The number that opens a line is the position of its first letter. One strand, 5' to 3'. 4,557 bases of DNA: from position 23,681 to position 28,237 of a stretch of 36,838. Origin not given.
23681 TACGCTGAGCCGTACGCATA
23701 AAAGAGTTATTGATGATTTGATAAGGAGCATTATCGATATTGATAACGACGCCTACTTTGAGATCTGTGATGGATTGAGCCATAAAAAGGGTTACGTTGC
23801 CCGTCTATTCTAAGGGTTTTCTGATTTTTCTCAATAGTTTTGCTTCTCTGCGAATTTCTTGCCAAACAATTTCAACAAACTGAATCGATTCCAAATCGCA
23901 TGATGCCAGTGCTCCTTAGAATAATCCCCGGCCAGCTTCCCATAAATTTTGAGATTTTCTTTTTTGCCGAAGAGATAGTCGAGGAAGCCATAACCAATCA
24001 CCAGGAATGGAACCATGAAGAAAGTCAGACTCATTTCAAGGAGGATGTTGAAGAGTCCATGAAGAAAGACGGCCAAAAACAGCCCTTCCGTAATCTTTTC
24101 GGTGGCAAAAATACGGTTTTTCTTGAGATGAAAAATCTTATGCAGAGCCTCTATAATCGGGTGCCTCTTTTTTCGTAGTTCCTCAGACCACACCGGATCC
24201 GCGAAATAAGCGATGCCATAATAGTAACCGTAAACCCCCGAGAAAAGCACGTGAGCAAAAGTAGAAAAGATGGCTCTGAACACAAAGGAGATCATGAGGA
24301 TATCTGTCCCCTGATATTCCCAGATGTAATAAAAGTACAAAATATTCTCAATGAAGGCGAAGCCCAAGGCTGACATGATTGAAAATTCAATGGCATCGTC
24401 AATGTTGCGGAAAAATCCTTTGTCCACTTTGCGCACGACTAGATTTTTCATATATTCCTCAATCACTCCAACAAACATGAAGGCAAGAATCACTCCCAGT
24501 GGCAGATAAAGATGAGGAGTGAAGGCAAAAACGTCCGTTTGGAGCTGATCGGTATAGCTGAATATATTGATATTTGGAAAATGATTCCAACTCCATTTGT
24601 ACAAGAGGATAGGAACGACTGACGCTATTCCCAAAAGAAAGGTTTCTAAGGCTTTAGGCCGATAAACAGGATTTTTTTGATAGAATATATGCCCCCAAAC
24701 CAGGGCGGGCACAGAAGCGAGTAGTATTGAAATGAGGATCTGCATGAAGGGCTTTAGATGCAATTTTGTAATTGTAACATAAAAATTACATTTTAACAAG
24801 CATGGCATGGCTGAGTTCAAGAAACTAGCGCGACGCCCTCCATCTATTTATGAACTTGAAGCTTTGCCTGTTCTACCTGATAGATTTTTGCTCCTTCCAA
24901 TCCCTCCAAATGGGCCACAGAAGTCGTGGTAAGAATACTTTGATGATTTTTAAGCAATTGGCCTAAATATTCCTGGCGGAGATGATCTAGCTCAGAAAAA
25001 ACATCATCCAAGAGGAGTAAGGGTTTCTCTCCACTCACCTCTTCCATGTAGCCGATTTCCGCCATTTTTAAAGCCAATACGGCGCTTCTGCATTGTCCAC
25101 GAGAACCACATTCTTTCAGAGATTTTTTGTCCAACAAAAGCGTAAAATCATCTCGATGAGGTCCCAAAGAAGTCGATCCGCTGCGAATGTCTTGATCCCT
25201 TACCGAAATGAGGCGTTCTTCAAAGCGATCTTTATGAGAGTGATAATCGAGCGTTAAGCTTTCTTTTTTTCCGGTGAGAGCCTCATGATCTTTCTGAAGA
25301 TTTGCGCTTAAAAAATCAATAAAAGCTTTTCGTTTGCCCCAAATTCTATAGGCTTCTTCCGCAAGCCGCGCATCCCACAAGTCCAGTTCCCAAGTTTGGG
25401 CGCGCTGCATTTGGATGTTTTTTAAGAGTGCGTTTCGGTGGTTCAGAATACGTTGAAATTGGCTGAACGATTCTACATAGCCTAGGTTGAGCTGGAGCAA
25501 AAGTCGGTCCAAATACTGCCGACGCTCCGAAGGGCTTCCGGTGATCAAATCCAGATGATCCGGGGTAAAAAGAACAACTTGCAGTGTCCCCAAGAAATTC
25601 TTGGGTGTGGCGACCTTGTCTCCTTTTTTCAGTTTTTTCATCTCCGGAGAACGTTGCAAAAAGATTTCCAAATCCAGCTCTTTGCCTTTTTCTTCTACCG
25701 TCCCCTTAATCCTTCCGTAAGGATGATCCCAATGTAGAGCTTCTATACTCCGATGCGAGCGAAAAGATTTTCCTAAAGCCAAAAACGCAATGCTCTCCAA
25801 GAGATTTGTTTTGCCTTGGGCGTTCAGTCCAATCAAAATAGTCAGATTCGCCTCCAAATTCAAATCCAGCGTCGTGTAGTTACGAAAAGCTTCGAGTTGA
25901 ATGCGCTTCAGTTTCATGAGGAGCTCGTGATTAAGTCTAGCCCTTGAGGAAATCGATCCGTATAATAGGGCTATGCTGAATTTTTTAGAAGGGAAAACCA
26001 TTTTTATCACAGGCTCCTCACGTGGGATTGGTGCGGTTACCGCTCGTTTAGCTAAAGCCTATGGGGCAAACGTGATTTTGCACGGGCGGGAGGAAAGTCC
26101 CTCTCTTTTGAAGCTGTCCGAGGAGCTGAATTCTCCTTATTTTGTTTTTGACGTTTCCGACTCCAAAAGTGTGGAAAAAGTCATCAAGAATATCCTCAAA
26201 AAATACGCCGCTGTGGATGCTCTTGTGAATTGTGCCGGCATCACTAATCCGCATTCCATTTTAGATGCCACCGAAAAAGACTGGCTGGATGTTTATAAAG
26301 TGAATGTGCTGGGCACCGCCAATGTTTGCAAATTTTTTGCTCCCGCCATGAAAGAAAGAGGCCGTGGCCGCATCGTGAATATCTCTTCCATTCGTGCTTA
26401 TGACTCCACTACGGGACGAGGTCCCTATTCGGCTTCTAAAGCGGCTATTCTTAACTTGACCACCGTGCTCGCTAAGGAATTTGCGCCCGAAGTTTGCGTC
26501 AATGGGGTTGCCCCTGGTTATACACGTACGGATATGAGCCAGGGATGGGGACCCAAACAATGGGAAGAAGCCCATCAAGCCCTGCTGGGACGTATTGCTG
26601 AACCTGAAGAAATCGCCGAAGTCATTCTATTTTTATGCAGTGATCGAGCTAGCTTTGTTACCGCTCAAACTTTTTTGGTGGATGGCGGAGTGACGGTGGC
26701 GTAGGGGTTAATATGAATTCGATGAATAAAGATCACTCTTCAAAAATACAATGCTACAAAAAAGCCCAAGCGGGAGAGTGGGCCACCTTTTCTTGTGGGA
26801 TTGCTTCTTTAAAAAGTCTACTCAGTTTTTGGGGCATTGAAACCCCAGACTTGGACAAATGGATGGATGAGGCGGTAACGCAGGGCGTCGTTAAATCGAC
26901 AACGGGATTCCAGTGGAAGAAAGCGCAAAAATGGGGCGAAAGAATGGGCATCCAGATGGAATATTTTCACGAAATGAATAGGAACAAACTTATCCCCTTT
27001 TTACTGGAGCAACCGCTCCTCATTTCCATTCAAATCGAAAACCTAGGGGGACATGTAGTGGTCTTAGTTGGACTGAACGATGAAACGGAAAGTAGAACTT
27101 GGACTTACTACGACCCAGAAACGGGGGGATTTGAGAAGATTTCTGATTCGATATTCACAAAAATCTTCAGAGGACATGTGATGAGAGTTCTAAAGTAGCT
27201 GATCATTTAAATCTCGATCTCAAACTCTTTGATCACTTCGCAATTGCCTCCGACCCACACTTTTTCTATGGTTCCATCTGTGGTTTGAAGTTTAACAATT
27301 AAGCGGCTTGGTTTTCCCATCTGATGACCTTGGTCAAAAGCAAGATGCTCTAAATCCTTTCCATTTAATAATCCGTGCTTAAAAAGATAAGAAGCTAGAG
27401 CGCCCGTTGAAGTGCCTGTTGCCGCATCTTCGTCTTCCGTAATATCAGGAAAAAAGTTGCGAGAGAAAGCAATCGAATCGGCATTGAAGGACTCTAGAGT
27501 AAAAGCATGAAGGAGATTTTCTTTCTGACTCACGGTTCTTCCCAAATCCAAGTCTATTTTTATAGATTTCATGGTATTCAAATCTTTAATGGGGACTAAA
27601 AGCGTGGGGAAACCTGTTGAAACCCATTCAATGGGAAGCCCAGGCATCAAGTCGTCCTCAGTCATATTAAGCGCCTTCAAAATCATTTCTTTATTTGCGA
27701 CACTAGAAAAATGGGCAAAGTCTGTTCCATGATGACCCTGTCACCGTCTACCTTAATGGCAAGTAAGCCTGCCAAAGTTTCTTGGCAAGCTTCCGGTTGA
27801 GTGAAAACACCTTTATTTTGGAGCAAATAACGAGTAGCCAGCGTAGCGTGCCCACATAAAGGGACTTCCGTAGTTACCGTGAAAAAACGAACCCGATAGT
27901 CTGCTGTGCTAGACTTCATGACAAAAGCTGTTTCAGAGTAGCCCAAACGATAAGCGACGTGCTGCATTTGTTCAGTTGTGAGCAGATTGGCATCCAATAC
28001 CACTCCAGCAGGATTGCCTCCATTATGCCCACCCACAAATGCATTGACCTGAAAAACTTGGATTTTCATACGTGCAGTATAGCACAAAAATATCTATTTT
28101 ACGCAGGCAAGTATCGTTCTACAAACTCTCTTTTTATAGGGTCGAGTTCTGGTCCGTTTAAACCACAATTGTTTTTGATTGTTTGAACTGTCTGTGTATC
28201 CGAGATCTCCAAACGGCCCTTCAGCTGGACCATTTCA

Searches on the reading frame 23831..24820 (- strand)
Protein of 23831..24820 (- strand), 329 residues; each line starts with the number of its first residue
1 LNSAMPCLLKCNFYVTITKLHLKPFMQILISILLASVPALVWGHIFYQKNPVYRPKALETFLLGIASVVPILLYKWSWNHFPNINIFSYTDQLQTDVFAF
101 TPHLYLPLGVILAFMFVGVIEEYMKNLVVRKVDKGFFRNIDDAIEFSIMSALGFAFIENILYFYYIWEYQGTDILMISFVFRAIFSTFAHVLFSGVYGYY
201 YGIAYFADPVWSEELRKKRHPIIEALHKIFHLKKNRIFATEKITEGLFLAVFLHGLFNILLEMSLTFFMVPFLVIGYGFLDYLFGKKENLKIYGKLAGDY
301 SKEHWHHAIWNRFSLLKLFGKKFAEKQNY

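Call 80: search_protein_families(library=pfam, proteins=[window:23831-24820:-], max_evalue=0.001)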
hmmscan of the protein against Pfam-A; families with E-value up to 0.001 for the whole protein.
window:23831-24820:- (329 aa): 1 family
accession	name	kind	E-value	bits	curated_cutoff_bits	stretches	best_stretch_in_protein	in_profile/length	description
PF13367.11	PrsW-protease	-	4.8e-21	75.6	23.5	1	60-273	9-193/196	PrsW family intramembrane metalloprotease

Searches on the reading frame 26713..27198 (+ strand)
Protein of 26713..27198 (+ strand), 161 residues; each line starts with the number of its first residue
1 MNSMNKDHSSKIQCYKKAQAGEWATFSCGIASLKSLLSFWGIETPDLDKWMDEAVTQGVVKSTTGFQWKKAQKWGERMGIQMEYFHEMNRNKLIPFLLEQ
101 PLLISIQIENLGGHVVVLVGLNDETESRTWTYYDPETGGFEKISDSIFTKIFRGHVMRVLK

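Call 80: search_protein_families(library=pfam, proteins=[window:26713-27198:+], max_evalue=0.001)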
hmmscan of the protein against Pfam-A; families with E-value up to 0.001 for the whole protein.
window:26713-27198:+ (161 aa): 3 families
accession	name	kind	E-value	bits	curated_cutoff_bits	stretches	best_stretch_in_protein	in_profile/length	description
PF13529.12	Peptidase_C39_2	-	2.3e-07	31.9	24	1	25-135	13-142/143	Peptidase_C39 like family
PF03412.21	Peptidase_C39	-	2.1e-05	24.8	22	1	27-157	12-126/133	Peptidase C39 family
PF12385.14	Peptidase_C70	-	0.00012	22.4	19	1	24-144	16-132/141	Papain-like cysteine protease AvrRpt2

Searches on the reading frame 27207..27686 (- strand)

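Call 80: search_protein_families(library=pfam, proteins=[window:27207-27686:-], max_evalue=0.001)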
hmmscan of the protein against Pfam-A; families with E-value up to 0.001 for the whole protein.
window:27207-27686:- (159 aa): 1 family
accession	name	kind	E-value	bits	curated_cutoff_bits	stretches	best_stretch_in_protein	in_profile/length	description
PF02567.21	PhzC-PhzF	-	1.1e-20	74.8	27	1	6-149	134-275/281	Phenazine biosynthesis-like protein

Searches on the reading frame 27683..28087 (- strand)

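Call 80: search_protein_families(library=pfam, proteins=[window:27683-28087:-], max_evalue=0.001)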
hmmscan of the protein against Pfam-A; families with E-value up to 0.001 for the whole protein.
window:27683-28087:- (134 aa): 1 family
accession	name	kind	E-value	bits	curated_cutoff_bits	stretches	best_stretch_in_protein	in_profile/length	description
PF02567.21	PhzC-PhzF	-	5e-32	111.9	27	1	14-129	1-122/281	Phenazine biosynthesis-like protein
